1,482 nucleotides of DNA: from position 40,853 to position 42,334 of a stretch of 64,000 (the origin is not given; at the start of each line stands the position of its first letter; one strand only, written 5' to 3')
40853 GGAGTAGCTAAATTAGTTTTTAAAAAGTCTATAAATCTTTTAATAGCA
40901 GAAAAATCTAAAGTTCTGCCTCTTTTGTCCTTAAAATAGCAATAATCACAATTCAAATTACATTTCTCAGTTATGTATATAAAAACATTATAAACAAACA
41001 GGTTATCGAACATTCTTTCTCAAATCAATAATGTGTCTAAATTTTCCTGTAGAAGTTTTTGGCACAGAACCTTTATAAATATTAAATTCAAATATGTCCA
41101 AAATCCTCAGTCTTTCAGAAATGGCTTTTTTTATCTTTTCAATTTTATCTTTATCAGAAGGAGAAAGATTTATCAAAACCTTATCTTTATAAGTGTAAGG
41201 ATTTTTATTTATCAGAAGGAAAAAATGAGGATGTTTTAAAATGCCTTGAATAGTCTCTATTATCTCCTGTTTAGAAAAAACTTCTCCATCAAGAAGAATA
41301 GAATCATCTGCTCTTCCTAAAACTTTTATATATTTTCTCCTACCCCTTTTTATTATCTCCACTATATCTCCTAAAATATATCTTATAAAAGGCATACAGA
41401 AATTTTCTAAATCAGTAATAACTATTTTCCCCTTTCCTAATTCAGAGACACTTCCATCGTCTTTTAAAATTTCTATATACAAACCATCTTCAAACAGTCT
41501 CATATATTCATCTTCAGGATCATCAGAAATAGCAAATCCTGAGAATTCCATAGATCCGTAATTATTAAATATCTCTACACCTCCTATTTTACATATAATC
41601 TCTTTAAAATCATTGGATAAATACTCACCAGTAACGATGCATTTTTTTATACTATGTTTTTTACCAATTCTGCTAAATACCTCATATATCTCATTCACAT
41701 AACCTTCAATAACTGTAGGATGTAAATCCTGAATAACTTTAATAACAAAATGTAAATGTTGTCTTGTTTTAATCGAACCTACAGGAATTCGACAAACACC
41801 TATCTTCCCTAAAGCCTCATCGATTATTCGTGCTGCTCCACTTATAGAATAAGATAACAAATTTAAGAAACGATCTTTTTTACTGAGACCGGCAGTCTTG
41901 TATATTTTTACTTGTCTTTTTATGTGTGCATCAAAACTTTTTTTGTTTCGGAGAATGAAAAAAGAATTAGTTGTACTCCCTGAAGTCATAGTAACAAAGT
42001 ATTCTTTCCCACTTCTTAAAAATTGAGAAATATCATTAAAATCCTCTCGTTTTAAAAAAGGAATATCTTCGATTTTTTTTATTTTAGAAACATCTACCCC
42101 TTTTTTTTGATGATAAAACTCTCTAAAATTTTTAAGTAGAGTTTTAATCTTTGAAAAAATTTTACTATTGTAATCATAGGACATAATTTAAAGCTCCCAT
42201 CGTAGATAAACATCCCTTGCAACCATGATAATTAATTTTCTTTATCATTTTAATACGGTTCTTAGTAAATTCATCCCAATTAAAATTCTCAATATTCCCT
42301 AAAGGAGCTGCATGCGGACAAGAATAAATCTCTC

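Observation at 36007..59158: ~23-kb accessory island saturated with radical SAM enzymes plus aminosugar-tailoring genes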

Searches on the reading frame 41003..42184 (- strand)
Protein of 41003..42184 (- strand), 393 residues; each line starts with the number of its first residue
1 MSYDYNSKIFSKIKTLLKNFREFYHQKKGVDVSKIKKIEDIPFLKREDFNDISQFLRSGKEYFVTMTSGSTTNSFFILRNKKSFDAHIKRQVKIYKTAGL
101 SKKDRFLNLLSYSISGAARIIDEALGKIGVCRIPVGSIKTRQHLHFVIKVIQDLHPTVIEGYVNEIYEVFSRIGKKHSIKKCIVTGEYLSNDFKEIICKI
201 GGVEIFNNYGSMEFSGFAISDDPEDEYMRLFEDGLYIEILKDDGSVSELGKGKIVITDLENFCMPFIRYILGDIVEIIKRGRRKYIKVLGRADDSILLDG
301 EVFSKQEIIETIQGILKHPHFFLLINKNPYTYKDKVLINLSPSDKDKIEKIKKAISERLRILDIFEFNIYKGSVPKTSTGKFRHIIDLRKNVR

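Call 4: search_protein_families(library=pfam, proteins=[window:41003-42184:-], max_evalue=0.01)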
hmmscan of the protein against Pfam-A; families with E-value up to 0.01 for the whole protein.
window:41003-42184:- (393 aa): 0 families

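Call 7: search_protein_families(library=ncbifam, proteins=[window:41003-42184:-], max_evalue=0.01)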
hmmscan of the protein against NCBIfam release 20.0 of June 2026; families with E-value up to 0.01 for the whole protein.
window:41003-42184:- (393 aa): 6 families
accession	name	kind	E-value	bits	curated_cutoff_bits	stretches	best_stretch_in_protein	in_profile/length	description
TIGR02155.1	PA_CoA_ligase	equivalog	2.7e-20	72.3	646.3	1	26-389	35-422/422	phenylacetate--CoA ligase PaaK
NF041878.1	paak_haloarch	equivalog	1.6e-19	69.8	700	1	28-389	42-427/427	phenylacetate--CoA ligase PaaK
NF045666.1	DVU1553_fam_AMP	equivalog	2.6e-18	66.2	300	1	21-279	42-312/331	DVU_1553 family AMP-dependent CoA ligase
NF053551.1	FlxY_rubin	equivalog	5.8e-16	58.2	520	1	21-367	28-399/424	flexirubin biosynthesis putative acyl-CoA ligase FlxY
TIGR03335.1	F390_ftsA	equivalog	1.8e-10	40.1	458.7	1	62-259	89-286/445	coenzyme F390 synthetase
NF041217.1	BagE_FevW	exception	2.2e-09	36.8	800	1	67-278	77-292/424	bagremycin/ferroverdin synthetase BagE/FevW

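Call 12: find_homologous_proteins(query=window:41003-42184:-, max_evalue=0.00001)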
Query window:41003-42184:- (393 aa): 32 proteins with E <= 0.00001 among 5459 candidates.
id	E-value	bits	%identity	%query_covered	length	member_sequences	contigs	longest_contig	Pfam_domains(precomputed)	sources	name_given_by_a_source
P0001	5.0e-251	850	98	100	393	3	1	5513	-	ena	-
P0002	2.0e-176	605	71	99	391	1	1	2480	-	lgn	-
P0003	1.4e-151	523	61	97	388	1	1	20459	-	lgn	-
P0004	1.8e-143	496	67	83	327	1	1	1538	PF00501.35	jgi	jgi:phenylacetate-coenzyme A ligase PaaK-like adenylate-forming protein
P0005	2.7e-137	476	56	97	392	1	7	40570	-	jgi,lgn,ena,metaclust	metaclust:\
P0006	2.9e-132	459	54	99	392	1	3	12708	-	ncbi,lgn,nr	ncbi:MAG: hypothetical protein K9L76_01380 [Candidatus Omnitrophica bacterium]|nr:hypothetical prote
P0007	8.6e-132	458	53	97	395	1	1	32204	-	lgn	-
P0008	7.7e-131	455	53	99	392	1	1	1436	-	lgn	-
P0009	9.3e-128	444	52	99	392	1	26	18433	-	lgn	-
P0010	1.6e-117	411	49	97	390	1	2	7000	PF00501.35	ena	-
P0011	4.6e-110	386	45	97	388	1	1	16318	-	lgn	-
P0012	2.1e-108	381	48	89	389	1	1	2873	-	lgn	-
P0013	7.1e-105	369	51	84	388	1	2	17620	-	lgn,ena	-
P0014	2.3e-104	367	45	98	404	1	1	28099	PF00501.35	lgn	-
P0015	2.9e-97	344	45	98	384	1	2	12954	-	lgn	-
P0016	1.2e-96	342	45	90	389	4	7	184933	-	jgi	-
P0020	2.2e-89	318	41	97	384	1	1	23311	-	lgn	-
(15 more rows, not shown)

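Call 13: find_encoding_contigs(protein=P0016, flank=10000, max_places=2)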
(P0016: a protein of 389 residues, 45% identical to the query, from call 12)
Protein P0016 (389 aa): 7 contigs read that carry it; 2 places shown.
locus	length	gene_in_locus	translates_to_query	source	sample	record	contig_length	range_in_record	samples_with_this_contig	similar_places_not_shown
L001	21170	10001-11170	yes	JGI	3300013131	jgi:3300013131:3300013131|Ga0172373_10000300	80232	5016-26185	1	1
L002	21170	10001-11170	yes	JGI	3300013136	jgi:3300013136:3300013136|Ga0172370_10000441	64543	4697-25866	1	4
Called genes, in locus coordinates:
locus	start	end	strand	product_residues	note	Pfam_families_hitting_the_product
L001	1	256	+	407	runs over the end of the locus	PF04101:Glyco_tran_28_C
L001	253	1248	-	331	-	PF04055:Radical_SAM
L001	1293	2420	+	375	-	PF04055:Radical_SAM, PF13186:SPASM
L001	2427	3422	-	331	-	PF01636:APH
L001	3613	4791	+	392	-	PF04055:Radical_SAM, PF13186:SPASM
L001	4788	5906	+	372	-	PF04055:Radical_SAM, PF13186:SPASM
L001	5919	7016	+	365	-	PF04055:Radical_SAM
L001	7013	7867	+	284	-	-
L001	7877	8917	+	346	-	PF01136:Peptidase_U32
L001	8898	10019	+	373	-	PF04055:Radical_SAM, PF13186:SPASM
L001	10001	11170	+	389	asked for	-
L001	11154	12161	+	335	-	PF04055:Radical_SAM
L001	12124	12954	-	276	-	PF00733:Asn_synthase (faint)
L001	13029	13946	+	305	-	-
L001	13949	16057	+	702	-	PF13439:Glyco_transf_4, PF13579:Glyco_trans_4_4 (weak), PF00534:Glycos_transf_1 (weak), PF04055:Radical_SAM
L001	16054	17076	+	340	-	PF01136:Peptidase_U32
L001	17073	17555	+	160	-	-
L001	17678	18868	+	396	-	PF00162:PGK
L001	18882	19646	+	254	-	PF00121:TIM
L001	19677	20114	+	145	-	PF03840:SecG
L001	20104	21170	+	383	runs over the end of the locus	PF07690:MFS_1, PF03092:BT1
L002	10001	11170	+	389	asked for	-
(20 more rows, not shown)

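Call 14: find_encoding_contigs(protein=P0005, flank=10000, max_places=2)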
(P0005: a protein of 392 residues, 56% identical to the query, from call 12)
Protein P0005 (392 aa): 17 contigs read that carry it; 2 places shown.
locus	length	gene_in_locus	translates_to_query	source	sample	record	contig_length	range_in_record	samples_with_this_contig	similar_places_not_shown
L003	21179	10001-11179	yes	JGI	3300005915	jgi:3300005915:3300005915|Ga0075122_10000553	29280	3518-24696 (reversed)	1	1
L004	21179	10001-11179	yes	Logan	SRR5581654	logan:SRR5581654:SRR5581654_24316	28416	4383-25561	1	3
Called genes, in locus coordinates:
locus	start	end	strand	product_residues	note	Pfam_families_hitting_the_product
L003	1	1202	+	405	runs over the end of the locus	PF04101:Glyco_tran_28_C (weak)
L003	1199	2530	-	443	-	PF04055:Radical_SAM, PF13353:Fer4_12 (weak)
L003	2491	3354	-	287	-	-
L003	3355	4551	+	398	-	PF04101:Glyco_tran_28_C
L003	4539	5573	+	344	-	PF04055:Radical_SAM, PF13353:Fer4_12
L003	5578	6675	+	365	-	PF00155:Aminotran_1_2, PF01041:DegT_DnrJ_EryC1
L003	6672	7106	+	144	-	PF08915:tRNA-Thr_ED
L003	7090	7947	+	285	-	-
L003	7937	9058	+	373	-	PF00155:Aminotran_1_2, PF01041:DegT_DnrJ_EryC1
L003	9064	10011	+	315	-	PF04055:Radical_SAM, PF13353:Fer4_12 (weak)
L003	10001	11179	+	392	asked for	-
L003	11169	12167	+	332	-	PF04055:Radical_SAM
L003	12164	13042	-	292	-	-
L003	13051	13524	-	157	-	PF07603:Lcl_C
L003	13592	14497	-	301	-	PF01136:Peptidase_U32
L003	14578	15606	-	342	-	PF04055:Radical_SAM, PF13186:SPASM (weak)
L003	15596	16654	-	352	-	PF04055:Radical_SAM, PF13186:SPASM (weak)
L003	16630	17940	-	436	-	PF00733:Asn_synthase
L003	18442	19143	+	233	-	-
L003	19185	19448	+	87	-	-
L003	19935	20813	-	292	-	PF01636:APH (weak)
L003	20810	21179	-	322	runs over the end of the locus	PF04055:Radical_SAM, PF13353:Fer4_12 (weak)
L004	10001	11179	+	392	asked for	-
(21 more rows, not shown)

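Call 15: find_encoding_contigs(protein=P0007, flank=10000, max_places=2)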
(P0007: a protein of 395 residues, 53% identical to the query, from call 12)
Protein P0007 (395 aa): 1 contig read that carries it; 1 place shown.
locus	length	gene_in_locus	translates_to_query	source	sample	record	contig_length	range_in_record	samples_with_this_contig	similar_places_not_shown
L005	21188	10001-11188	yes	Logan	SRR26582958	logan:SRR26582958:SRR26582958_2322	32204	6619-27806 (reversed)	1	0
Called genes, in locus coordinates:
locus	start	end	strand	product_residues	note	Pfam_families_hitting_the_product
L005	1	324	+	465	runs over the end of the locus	PF13353:Fer4_12, PF04055:Radical_SAM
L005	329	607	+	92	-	-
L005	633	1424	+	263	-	-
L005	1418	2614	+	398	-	-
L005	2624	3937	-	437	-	PF04055:Radical_SAM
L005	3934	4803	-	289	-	PF01478:Peptidase_A24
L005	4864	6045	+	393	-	PF04101:Glyco_tran_28_C (faint)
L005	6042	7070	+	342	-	PF04055:Radical_SAM, PF13353:Fer4_12 (weak)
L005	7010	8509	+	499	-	PF04055:Radical_SAM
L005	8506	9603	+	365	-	PF00155:Aminotran_1_2, PF01041:DegT_DnrJ_EryC1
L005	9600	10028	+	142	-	PF08915:tRNA-Thr_ED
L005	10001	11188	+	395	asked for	-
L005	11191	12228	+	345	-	PF04055:Radical_SAM, PF13353:Fer4_12 (weak)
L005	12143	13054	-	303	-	-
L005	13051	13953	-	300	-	PF01136:Peptidase_U32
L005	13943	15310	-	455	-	PF02310:B12-binding, PF04055:Radical_SAM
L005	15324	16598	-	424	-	PF13537:GATase_7 (faint), PF00733:Asn_synthase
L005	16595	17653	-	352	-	PF04055:Radical_SAM, PF13186:SPASM (weak)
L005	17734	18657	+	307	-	PF01636:APH (faint), PF01633:Choline_kinase (weak)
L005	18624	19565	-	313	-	PF04055:Radical_SAM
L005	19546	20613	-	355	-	PF04055:Radical_SAM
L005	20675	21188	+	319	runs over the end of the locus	-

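Call 24: find_related_loci(query=A1, collection=genome_contigs, flank=10000)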
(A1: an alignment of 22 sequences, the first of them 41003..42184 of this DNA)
Query A1 (393 aa) in genome_contigs; peptide patterns used: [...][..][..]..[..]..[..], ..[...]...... (x = any residue, [..] = any of these).
600 stretches matched a pattern (row limit reached: there are more); 560 encode a relative of the query (tblastn E <= 1e-3); the best 80 are kept; 80 distinct loci.
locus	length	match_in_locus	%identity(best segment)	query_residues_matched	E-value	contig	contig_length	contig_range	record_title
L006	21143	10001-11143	42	10-392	3e-103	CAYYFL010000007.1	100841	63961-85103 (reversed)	MAG TPA_asm: uncultured Planctomycetia bacterium isolate binchicken_co20_28 genome assembly, contig: NODE_546_length_100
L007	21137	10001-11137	42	12-392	2e-101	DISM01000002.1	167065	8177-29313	MAG TPA_asm: Candidatus Omnitrophica bacterium UBA6210 UBA6210_contig_3733, whole genome shotgun sequence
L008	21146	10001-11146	42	8-391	3e-100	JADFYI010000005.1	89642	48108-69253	MAG: Candidatus Omnitrophota bacterium isolate nDJH6bin28 nDJH6_bin28_NODE_137_length_89642_cov_11.075201, whole genome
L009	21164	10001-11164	40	6-391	2e-93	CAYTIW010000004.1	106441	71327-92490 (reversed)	MAG TPA_asm: uncultured Planctomycetales bacterium isolate binchicken_co115_236 genome assembly, contig: NODE_343_length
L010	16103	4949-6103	35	5-390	5e-87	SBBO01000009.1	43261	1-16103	MAG: Planctomycetales bacterium isolate Bin_37_8 Hy_contig8786, whole genome shotgun sequence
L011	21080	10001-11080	37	34-390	7e-87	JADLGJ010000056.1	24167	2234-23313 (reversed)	MAG: Candidatus Omnitrophota bacterium isolate SJ432 c_000000728817, whole genome shotgun sequence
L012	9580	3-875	44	99-389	5e-84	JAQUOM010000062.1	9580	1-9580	MAG: Candidatus Omnitrophota bacterium isolate STD1_200 NODE_21085_length_9580_cov_4.022427_Sandtown_D1, whole genome sh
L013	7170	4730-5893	35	2-390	2e-82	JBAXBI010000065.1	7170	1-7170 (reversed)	MAG: Candidatus Omnitrophota bacterium isolate ELA163 MAG163_65, whole genome shotgun sequence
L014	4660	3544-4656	34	5-377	7e-81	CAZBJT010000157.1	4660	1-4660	MAG TPA_asm: uncultured Planctomycetales bacterium isolate binchicken_co54_492 genome assembly, contig: NODE_35709_lengt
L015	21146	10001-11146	35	5-389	4e-79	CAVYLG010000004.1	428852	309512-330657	MAG: Candidatus Omnitrophota bacterium isolate MFD01476.bin.2.120 genome assembly, contig: contig_28232, whole genome sh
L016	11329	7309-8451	36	9-390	8e-91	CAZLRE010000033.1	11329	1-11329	MAG TPA_asm: uncultured Planctomycetales bacterium isolate binchicken_co16_163 genome assembly, contig: NODE_9630_length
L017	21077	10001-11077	26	13-390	6e-24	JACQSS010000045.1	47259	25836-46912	MAG: Candidatus Woesearchaeota archaeon isolate NC_groundwater_1391_Ag_S-0.2um_48_40 S_p2_S4_coassembly_k141_2554007, wh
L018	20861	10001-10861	29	24-298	1e-23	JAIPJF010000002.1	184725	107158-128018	MAG: Candidatus Neomarinimicrobiota bacterium isolate Tobar13m-G53 Tobar13m-C89, whole genome shotgun sequence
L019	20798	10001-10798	27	26-278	2e-22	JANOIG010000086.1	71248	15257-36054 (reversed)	MAG: Deltaproteobacteria bacterium isolate SOY_63_metabat_278 SOY_63_k141_240803, whole genome shotgun sequence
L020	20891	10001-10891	28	26-314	7e-22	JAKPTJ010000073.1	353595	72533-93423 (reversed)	MAG: Deltaproteobacteria bacterium isolate JPNA_metabat.9 k141_1355894, whole genome shotgun sequence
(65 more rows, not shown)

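Call 34: find_encoding_contigs(protein=P0003, flank=10000, max_places=1)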
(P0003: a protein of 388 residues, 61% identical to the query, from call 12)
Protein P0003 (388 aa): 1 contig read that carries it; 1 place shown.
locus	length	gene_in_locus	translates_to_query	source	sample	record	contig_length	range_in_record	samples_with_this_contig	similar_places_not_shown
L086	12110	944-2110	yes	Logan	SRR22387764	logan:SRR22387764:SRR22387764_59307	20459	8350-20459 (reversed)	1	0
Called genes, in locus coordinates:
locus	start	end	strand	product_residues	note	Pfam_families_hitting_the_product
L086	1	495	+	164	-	?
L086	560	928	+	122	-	PF08915:tRNA-Thr_ED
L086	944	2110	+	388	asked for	-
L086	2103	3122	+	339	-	PF13353:Fer4_12 (weak), PF04055:Radical_SAM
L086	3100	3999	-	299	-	-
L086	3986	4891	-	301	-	PF01136:Peptidase_U32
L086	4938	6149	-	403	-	PF13537:GATase_7 (weak), PF00733:Asn_synthase (weak)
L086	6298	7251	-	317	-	PF04055:Radical_SAM, PF13353:Fer4_12 (faint)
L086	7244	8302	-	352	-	PF04055:Radical_SAM, PF13186:SPASM (weak)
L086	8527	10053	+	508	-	PF13231:PMT_2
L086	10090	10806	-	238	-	PF01522:Polysacc_deac_1, PF10096:DUF2334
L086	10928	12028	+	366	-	PF04055:Radical_SAM, PF13186:SPASM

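Call 35: find_encoding_contigs(protein=P0014, flank=10000, max_places=1)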
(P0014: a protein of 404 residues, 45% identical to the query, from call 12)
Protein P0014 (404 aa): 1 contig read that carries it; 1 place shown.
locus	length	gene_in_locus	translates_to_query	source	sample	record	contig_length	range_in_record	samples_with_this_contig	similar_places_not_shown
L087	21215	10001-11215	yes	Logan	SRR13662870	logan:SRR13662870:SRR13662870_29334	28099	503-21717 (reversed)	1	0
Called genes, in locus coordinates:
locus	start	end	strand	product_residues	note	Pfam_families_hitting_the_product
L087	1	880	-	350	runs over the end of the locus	PF01136:Peptidase_U32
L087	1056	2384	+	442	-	PF02310:B12-binding, PF04055:Radical_SAM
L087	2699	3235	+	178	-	-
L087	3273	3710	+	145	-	PF27806:HxsD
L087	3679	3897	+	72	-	-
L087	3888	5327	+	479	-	PF13353:Fer4_12, PF04055:Radical_SAM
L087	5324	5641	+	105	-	-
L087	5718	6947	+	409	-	PF04101:Glyco_tran_28_C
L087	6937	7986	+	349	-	PF04055:Radical_SAM, PF13353:Fer4_12 (weak)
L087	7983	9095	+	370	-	PF01041:DegT_DnrJ_EryC1, PF00155:Aminotran_1_2, PF01053:Cys_Met_Meta_PP (weak)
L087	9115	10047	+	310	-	PF02558:ApbA, PF08546:ApbA_C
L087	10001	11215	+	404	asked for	PF00501:AMP-binding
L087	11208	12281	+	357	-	PF04055:Radical_SAM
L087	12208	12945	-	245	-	PF00733:Asn_synthase (faint)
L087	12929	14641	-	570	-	PF10096:DUF2334 (weak), PF04055:Radical_SAM, PF13353:Fer4_12 (weak)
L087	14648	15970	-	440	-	PF04055:Radical_SAM, PF13353:Fer4_12 (weak)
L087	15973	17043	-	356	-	PF04055:Radical_SAM, PF13186:SPASM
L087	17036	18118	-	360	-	PF04055:Radical_SAM, PF13186:SPASM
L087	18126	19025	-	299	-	PF01478:Peptidase_A24 (weak)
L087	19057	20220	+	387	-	PF04055:Radical_SAM, PF13186:SPASM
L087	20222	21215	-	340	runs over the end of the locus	PF01636:APH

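Call 36: find_encoding_contigs(protein=P0020, flank=10000, max_places=1)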
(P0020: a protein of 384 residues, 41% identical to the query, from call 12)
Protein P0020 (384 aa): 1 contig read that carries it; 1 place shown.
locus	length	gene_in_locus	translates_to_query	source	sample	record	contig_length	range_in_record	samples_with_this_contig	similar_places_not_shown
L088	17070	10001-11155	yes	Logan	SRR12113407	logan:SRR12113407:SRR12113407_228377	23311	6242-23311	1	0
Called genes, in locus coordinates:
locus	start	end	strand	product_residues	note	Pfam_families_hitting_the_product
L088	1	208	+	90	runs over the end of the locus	-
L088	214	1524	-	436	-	PF04055:Radical_SAM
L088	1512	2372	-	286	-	-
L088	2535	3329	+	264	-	-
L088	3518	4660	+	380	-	-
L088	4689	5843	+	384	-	PF04101:Glyco_tran_28_C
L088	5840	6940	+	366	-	PF01041:DegT_DnrJ_EryC1, PF00155:Aminotran_1_2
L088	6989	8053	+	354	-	PF04055:Radical_SAM, PF13186:SPASM (weak)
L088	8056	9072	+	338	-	PF13353:Fer4_12 (weak), PF04055:Radical_SAM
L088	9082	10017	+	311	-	PF02558:ApbA, PF08546:ApbA_C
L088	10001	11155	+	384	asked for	-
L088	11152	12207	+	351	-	PF13353:Fer4_12 (weak), PF04055:Radical_SAM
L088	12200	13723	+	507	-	PF13522:GATase_6 (faint), PF13537:GATase_7, PF00733:Asn_synthase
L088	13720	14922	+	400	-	PF04101:Glyco_tran_28_C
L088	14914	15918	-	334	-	PF04055:Radical_SAM, PF13353:Fer4_12 (weak), PF13186:SPASM (faint)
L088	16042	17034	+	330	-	-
